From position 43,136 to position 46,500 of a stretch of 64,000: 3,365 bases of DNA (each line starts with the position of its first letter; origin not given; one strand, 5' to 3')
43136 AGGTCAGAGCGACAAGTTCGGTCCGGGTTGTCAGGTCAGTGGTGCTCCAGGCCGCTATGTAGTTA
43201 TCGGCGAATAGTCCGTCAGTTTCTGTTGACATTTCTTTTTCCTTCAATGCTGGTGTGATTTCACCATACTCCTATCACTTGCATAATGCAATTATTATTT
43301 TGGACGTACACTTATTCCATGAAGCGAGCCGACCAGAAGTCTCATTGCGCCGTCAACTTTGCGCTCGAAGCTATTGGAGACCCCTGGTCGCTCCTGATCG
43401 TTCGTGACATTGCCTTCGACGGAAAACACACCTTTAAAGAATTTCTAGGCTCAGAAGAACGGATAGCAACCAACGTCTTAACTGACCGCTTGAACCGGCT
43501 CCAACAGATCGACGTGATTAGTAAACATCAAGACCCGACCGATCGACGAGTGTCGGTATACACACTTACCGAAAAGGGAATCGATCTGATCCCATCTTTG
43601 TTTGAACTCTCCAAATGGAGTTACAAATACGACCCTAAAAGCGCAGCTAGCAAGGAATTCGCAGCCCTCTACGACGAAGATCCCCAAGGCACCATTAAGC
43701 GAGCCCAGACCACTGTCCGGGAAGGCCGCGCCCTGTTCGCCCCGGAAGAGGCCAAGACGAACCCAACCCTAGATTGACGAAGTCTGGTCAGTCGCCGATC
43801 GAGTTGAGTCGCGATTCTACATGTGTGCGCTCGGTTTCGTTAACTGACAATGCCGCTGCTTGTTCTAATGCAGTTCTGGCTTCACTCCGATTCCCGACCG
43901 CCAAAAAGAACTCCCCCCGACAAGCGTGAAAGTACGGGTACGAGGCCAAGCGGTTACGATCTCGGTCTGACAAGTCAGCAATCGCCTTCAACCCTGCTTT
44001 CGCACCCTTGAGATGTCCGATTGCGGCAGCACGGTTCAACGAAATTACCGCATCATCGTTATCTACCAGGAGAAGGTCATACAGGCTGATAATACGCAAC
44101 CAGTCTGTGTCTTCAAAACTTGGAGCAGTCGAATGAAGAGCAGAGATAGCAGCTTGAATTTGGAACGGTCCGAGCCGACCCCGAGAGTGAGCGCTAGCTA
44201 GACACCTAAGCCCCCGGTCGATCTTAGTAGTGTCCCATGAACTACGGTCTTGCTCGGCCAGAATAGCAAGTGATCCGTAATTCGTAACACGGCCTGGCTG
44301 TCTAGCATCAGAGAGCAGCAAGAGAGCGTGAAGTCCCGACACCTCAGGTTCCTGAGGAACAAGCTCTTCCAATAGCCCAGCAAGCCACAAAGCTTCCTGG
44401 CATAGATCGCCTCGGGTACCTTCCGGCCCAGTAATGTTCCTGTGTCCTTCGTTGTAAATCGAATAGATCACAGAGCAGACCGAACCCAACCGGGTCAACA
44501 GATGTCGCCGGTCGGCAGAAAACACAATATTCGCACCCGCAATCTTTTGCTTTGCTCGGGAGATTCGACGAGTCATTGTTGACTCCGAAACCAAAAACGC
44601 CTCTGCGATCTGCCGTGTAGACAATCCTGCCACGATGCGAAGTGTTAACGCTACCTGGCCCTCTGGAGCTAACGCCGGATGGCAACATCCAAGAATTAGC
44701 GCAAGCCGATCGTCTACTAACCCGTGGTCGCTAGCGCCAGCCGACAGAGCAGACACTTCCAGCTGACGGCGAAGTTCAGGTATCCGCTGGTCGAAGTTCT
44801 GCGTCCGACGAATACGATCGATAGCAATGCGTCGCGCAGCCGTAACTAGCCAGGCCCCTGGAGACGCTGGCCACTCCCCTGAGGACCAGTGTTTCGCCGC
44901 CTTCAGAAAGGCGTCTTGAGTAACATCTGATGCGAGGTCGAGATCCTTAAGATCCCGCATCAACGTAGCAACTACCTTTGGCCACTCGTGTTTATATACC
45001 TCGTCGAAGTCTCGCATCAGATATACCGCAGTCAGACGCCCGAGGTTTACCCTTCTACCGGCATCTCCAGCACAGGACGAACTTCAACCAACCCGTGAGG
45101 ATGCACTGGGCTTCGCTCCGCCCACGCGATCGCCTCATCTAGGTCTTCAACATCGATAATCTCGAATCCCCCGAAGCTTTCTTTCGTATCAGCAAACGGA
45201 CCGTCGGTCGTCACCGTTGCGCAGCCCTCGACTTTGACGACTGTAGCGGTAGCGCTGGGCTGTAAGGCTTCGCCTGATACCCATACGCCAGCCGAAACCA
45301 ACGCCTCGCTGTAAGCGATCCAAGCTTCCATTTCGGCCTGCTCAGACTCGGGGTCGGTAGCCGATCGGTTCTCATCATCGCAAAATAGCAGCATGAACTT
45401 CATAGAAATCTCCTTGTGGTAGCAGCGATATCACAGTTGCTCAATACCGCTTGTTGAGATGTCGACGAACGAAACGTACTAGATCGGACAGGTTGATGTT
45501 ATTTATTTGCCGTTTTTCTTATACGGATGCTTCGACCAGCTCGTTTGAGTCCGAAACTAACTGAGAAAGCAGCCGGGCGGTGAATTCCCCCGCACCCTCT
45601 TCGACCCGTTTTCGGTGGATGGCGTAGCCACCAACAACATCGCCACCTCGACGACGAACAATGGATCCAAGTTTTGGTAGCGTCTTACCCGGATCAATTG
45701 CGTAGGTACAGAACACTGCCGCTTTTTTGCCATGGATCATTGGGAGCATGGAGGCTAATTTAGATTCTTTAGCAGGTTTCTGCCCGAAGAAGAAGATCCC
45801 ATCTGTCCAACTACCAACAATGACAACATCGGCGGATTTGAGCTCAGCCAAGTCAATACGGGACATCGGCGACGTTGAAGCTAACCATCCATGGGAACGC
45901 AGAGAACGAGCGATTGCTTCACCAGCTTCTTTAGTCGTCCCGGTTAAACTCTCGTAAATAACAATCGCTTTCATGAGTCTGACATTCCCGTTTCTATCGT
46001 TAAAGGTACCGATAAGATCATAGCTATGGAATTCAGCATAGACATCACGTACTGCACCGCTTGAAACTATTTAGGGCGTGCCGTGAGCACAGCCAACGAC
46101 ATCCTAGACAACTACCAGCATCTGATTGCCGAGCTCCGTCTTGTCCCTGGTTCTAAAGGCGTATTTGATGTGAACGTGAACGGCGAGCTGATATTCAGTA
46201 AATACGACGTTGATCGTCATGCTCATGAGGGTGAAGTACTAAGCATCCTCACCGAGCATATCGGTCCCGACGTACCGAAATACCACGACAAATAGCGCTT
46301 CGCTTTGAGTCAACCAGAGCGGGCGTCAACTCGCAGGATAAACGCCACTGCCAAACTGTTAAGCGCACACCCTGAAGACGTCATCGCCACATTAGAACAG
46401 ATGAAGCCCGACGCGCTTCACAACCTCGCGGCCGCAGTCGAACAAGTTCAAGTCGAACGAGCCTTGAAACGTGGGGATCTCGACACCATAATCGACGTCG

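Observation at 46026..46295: Hidden SelW/Rdx-type selenoprotein candidate: in-frame TGA at the CxxU redox position plus a SECIS-like hairpin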

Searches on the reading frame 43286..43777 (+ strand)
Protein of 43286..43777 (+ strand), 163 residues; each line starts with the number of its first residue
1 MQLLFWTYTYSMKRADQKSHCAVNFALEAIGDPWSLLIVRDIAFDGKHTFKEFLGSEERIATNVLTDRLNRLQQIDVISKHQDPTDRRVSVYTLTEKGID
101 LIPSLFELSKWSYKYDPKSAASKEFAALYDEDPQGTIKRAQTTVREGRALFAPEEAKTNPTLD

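Call 74: search_protein_families(library=pfam, proteins=[window:43286-43777:+], max_evalue=0.001)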
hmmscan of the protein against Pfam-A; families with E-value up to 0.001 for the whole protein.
window:43286-43777:+ (163 aa): 1 family
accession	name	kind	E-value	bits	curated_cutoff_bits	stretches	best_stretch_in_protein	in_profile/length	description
PF01638.23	HxlR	-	3.2e-13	49.8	20.8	1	30-117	2-88/91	HxlR-like helix-turn-helix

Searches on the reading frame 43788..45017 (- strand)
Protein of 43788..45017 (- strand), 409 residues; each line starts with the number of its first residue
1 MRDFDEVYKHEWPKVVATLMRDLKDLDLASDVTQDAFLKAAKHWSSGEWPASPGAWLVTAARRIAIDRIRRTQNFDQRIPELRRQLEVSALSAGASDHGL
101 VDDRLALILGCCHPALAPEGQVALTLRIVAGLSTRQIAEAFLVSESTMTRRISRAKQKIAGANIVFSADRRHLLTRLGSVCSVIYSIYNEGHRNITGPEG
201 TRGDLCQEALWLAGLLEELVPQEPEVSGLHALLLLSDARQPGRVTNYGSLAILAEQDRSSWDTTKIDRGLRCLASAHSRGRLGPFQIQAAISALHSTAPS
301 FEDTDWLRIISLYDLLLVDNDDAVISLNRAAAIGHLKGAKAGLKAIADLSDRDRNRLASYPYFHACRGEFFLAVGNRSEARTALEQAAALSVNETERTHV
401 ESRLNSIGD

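Call 65: find_encoding_contigs(protein=window:43788-45017:-, flank=1000, max_places=4)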
Protein window:43788-45017:- (409 aa): 2 contigs read that carry it; 1 place shown.
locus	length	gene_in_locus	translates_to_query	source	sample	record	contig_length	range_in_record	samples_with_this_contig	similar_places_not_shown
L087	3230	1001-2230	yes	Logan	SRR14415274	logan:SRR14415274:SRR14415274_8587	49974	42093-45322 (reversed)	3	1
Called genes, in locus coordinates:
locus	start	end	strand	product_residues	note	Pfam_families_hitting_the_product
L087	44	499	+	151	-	PF00258:Flavodoxin_1 (weak), PF12641:Flavodoxin_3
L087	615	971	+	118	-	PF03795:YCII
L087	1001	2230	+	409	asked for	PF04542:Sigma70_r2, PF08281:Sigma70_r4_2, PF20239:DUF6596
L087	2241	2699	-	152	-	PF01638:HxlR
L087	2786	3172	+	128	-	-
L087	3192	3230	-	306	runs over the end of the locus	PF04228:Zn_peptidase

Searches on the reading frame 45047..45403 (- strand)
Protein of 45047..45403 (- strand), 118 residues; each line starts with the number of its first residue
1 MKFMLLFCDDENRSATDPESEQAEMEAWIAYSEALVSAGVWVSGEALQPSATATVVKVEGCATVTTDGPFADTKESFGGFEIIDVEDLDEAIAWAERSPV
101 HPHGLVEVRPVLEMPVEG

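Call 74: search_protein_families(library=pfam, proteins=[window:45047-45403:-], max_evalue=0.001)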
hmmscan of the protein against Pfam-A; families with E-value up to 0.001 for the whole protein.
window:45047-45403:- (118 aa): 1 family
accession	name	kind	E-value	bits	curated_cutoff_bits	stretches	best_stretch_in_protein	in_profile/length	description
PF03795.20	YCII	-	3.5e-21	75.9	24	1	1-114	1-94/95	YCII-related domain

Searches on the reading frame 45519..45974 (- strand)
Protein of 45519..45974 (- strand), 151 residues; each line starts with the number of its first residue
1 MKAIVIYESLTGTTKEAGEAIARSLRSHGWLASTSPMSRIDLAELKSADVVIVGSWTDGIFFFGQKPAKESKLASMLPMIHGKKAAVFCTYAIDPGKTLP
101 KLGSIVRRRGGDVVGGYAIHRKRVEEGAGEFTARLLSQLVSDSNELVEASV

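Call 74: search_protein_families(library=pfam, proteins=[window:45519-45974:-], max_evalue=0.001)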
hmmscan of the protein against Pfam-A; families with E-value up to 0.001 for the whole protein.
window:45519-45974:- (151 aa): 3 families
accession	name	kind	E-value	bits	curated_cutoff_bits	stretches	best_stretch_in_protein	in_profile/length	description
PF12641.12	Flavodoxin_3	-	3.4e-09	37.2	27.5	1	5-95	2-81/160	Flavodoxin domain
PF00258.30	Flavodoxin_1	-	1.1e-05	26.1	25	1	5-66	1-66/143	Flavodoxin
PF12724.12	Flavodoxin_5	-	0.00078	20.2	27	1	4-55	1-51/145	Flavodoxin domain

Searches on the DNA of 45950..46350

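Call 9: search_rna_families(source=window, start=45950, end=46350, threshold=evalue, max_evalue=10, show_alignments=3)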
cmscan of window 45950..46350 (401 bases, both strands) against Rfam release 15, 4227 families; matches with E-value up to 10: 0.
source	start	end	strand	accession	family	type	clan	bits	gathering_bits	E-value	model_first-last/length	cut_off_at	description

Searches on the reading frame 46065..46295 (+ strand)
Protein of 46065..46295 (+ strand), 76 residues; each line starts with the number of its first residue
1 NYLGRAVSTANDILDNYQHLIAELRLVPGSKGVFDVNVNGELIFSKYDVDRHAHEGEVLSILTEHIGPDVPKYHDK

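Call 4: search_protein_families(library=pfam, proteins=[window:46083-46292:+], max_evalue=1)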
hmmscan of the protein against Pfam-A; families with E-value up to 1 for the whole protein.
seq(70 aa): 2 families
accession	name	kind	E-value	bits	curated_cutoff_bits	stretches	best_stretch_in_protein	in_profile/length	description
PF10262.15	Rdx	-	4.5e-08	33.6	22.6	1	4-56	20-72/74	Rdx family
PF11721.14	Malectin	-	0.092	13.2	23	1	26-49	94-117/163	Malectin domain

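Call 13: find_encoding_contigs(protein=window:46083-46295:+, flank=10000, max_places=10)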
Protein window:46083-46295:+ (70 aa): no gene with exactly this product is on record in the collection.

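Call 28: search_protein_representatives(protein=window:46065-46295:+)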
Query: 76 residues. Proteins with E-value up to 0.001 (for the whole library): 175; up to 1e-10: 14; up to 1e-30: 0. The best 150 are listed.
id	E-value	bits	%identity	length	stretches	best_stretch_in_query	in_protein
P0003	1.2e-16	76.6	55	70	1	9-75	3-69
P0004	2.8e-16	75.4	52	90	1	1-75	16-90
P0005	2.8e-15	72.2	57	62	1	8-67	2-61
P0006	1.6e-14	69.8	43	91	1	2-73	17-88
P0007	5.6e-13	64.9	55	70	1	8-73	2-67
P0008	1.0e-12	64.1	52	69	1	8-73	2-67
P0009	1.7e-12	63.3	52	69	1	8-74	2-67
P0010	2.3e-12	63.0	53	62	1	16-74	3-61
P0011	2.4e-12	62.9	47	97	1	1-73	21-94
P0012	3.9e-12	62.2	48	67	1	10-73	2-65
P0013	1.1e-11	60.8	47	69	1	8-73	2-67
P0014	4.5e-11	58.9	46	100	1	3-74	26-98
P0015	5.9e-11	58.5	51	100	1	2-68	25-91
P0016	1.0e-10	57.7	40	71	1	5-72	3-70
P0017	3.7e-10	56.0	47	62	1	15-73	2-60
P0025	6.3e-09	52.1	46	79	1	2-60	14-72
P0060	1.3e-06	44.6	38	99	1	2-73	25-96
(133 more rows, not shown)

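Call 32: find_encoding_contigs(protein=P0003, flank=3000, max_places=4)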
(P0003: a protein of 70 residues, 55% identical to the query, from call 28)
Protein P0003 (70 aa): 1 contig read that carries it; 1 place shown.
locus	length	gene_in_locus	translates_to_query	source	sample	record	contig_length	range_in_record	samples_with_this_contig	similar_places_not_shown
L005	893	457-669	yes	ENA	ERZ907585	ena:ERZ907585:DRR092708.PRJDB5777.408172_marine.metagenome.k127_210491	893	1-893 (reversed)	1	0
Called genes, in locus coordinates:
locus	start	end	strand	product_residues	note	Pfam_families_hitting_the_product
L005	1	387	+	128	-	?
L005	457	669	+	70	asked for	PF10262:Rdx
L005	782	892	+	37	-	?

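Call 33: find_encoding_contigs(protein=P0004, flank=3000, max_places=4)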
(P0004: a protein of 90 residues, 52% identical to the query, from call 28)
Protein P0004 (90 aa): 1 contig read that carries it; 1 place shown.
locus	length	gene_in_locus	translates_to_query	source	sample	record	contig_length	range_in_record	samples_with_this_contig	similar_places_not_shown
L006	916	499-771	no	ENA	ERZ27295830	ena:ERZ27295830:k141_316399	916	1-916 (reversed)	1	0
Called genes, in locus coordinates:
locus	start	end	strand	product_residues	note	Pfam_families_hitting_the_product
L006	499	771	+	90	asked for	PF10262:Rdx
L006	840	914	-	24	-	?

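Call 40: find_related_loci(query=A4, collection=metagenome_contigs, flank=2000)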
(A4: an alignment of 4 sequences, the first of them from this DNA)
Query A4 (76 aa) in metagenome_contigs; peptide patterns used: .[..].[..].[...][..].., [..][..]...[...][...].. (x = any residue, [..] = any of these).
600 stretches matched a pattern (row limit reached: there are more); 325 encode a relative of the query (tblastn E <= 1e-3); the best 80 are kept; 80 distinct loci.
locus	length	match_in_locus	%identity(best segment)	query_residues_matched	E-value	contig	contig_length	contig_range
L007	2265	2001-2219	58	1-73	5e-27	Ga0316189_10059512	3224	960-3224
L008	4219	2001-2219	63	1-73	6e-27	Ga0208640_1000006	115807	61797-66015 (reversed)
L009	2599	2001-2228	57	1-76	3e-26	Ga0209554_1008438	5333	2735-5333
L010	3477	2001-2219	56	1-73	5e-26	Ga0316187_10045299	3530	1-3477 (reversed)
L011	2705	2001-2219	59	1-73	5e-26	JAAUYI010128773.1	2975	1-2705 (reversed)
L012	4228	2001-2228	57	1-76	2e-25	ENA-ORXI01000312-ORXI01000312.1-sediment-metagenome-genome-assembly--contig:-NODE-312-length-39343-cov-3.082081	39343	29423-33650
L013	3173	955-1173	59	1-73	3e-25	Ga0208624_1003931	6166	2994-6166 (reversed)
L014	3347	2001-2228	55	1-76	3e-25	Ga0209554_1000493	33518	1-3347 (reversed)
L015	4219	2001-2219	59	1-73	5e-25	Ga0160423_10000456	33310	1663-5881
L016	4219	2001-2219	59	1-73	5e-25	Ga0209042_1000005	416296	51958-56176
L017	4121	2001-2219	58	1-73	9e-25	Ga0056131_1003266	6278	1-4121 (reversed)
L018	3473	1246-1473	51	1-76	1e-24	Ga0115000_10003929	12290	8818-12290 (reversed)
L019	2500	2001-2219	58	1-73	2e-24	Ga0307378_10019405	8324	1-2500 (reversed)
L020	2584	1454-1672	55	1-73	2e-24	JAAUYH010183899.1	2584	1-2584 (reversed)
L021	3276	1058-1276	58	1-73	3e-24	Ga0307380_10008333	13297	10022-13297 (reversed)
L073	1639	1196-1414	55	1-73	1e-22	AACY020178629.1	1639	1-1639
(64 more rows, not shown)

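Call 69: find_encoding_contigs(protein=P0006, flank=300, max_places=1)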
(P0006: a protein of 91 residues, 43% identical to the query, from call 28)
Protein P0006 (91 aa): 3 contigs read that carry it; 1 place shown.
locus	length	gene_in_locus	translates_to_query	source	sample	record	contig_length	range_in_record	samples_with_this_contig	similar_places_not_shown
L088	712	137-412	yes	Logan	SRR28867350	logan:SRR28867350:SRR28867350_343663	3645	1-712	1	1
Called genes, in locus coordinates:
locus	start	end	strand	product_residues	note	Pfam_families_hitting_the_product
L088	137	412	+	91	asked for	PF10262:Rdx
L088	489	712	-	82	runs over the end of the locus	-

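Call 70: find_encoding_contigs(protein=P0015, flank=300, max_places=1)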
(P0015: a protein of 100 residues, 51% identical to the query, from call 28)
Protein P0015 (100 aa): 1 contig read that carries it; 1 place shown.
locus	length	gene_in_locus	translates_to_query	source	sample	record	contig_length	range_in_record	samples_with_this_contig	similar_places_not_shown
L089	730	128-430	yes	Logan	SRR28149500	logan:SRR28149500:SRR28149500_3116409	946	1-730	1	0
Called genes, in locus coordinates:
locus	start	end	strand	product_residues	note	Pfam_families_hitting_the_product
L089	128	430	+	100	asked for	PF10262:Rdx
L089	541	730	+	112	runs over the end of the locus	PF02694:UPF0060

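Call 71: find_encoding_contigs(protein=P0060, flank=300, max_places=1)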
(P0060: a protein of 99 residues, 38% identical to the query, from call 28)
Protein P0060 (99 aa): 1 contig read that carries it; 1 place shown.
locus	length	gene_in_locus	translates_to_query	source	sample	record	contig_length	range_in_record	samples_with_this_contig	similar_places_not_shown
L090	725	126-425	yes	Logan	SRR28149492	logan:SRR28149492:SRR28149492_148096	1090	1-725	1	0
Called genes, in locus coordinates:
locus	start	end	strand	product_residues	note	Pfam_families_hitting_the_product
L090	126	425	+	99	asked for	PF10262:Rdx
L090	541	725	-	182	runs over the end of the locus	?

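Call 72: find_encoding_contigs(protein=P0025, flank=300, max_places=1)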
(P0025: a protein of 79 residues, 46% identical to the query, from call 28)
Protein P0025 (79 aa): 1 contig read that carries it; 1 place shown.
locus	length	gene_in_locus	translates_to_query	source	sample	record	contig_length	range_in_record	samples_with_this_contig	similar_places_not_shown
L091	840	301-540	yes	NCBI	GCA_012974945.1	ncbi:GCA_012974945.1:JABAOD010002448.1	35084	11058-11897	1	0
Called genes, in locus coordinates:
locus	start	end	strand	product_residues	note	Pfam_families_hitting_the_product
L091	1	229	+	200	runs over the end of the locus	PF01261:AP_endonuc_2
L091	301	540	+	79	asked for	PF10262:Rdx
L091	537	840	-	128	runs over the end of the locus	PF04134:DCC1-like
